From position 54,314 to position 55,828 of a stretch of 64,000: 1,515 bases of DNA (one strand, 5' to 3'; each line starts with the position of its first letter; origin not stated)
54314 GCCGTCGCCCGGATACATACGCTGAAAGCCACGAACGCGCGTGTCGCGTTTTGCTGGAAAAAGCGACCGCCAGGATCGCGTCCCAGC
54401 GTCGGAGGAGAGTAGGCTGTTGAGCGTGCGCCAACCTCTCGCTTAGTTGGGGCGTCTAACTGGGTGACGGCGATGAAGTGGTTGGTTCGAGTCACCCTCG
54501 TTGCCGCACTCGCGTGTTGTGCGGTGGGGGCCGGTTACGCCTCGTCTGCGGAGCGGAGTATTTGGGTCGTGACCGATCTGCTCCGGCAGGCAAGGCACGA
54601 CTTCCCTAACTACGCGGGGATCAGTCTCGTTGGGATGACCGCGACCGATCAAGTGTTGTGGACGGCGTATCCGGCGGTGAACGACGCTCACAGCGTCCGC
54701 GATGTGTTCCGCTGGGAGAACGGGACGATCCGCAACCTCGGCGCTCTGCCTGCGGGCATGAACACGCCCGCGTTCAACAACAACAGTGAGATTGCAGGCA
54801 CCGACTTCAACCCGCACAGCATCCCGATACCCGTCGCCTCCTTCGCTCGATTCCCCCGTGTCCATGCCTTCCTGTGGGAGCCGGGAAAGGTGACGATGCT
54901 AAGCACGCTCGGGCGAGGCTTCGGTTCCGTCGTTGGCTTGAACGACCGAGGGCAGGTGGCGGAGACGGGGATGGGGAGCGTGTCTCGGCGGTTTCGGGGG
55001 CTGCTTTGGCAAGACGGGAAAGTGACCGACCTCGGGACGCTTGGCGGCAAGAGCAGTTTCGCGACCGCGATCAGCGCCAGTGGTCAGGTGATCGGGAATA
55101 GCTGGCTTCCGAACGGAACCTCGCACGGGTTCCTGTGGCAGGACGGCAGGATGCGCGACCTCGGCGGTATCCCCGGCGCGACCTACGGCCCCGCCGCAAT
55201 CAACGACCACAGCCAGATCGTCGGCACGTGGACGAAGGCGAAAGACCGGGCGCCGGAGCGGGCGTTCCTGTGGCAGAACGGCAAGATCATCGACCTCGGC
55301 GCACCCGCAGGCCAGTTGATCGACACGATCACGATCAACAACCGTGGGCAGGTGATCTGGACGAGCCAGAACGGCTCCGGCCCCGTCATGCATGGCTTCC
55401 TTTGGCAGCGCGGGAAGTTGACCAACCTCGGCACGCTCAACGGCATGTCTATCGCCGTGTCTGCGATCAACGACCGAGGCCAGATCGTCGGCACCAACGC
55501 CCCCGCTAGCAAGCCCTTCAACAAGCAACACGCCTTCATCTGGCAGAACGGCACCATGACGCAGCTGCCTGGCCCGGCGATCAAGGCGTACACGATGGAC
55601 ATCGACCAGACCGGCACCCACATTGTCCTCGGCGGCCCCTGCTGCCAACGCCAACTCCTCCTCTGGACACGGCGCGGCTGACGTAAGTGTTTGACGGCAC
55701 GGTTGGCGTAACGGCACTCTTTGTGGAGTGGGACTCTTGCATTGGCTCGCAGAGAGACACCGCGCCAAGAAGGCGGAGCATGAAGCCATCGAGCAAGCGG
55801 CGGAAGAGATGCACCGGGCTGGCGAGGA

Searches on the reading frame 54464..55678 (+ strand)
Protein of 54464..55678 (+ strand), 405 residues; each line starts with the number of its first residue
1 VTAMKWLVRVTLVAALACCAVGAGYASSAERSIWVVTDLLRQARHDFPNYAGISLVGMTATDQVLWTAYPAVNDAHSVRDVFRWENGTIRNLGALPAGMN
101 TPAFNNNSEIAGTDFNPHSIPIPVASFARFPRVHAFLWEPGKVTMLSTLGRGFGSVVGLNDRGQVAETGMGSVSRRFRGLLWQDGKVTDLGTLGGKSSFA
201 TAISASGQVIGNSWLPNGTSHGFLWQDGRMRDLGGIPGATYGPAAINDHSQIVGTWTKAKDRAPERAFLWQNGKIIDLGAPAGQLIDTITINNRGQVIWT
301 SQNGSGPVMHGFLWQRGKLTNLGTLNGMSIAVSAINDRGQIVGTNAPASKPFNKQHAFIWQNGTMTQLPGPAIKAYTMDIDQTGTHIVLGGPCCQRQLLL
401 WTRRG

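Call 63: search_protein_families(library=pfam, max_evalue=0.001, proteins=[window:54464-55678:+])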
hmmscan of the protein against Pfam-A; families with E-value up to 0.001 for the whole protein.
window:54464-55678:+ (405 aa): 1 family
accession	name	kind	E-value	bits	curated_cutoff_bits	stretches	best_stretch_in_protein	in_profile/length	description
PF14041.11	Lipoprotein_21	-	0.00079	20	25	0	342-388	15-58/87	LppP/LprE lipoprotein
